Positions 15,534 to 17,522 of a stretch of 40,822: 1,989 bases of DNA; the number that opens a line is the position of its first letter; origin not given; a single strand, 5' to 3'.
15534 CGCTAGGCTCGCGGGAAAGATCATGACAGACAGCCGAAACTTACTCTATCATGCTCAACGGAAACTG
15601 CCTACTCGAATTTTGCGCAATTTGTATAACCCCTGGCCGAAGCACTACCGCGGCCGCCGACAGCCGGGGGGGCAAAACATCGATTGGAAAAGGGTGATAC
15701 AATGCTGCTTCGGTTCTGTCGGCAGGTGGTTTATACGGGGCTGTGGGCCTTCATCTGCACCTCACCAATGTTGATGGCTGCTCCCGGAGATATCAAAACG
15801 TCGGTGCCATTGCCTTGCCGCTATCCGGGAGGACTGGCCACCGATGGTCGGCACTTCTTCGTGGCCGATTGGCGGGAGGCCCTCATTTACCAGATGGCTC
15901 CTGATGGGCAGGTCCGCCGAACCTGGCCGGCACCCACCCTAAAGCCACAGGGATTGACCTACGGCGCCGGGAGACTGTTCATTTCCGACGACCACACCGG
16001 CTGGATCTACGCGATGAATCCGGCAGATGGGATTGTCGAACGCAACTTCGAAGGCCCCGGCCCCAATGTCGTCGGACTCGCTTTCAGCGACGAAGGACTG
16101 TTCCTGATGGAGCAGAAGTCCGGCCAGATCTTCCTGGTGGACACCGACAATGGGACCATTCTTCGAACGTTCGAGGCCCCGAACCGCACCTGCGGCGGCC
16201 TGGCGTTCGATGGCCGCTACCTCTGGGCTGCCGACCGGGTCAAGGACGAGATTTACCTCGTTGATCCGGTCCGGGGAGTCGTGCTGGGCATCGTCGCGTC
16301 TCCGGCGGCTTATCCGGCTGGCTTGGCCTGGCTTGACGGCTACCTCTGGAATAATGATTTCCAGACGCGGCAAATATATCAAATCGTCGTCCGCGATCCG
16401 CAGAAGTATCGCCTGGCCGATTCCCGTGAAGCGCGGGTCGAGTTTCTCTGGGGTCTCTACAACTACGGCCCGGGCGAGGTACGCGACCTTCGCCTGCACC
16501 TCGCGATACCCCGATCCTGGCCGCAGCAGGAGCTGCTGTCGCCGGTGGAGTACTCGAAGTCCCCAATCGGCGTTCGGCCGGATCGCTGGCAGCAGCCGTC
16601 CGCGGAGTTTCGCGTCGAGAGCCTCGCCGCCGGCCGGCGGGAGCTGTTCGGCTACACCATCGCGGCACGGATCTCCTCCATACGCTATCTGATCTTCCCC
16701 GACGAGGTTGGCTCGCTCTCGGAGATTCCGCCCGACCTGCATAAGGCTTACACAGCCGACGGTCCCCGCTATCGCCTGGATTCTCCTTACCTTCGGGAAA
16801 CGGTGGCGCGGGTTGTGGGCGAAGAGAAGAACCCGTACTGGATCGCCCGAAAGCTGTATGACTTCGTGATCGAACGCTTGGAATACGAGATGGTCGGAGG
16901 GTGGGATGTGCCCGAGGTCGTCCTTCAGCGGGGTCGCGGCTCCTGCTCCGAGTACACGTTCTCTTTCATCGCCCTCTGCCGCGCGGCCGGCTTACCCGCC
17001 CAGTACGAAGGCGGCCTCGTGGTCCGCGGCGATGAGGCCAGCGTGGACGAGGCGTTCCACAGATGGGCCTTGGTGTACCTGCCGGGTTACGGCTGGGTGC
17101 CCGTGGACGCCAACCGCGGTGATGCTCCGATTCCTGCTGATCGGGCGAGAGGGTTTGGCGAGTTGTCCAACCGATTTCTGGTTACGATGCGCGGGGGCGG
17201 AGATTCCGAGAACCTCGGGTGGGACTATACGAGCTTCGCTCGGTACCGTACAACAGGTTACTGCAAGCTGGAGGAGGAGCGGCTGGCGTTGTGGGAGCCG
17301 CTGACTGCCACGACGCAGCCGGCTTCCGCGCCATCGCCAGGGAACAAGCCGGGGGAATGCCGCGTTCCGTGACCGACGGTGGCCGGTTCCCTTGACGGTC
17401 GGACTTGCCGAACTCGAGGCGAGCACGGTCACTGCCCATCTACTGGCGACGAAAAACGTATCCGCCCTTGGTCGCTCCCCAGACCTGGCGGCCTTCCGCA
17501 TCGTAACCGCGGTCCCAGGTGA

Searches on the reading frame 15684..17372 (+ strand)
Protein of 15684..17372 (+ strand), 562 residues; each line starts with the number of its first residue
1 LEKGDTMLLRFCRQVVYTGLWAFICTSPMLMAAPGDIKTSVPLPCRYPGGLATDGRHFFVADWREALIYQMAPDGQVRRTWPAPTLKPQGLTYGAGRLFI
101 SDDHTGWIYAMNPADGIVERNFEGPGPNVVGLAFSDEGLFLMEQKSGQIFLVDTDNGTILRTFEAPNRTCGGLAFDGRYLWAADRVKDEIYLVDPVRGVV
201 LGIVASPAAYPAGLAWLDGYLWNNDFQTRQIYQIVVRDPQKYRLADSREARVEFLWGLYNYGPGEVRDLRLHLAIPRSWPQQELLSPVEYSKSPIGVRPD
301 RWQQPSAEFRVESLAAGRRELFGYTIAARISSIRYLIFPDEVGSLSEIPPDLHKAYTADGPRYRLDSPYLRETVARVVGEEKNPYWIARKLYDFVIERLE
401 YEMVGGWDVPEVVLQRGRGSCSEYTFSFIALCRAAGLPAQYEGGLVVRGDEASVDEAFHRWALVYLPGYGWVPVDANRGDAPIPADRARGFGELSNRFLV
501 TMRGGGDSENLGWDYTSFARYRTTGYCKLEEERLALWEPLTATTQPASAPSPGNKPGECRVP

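Call 71: search_protein_families(library=pfam, proteins=[window:15684-17372:+], max_evalue=0.00001)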
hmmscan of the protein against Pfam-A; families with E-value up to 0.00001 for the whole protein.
window:15684-17372:+ (562 aa): 1 family
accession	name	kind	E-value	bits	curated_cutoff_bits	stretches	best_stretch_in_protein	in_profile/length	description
PF01841.26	Transglut_core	-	1e-20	74.4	23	1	372-476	2-108/108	Transglutaminase-like superfamily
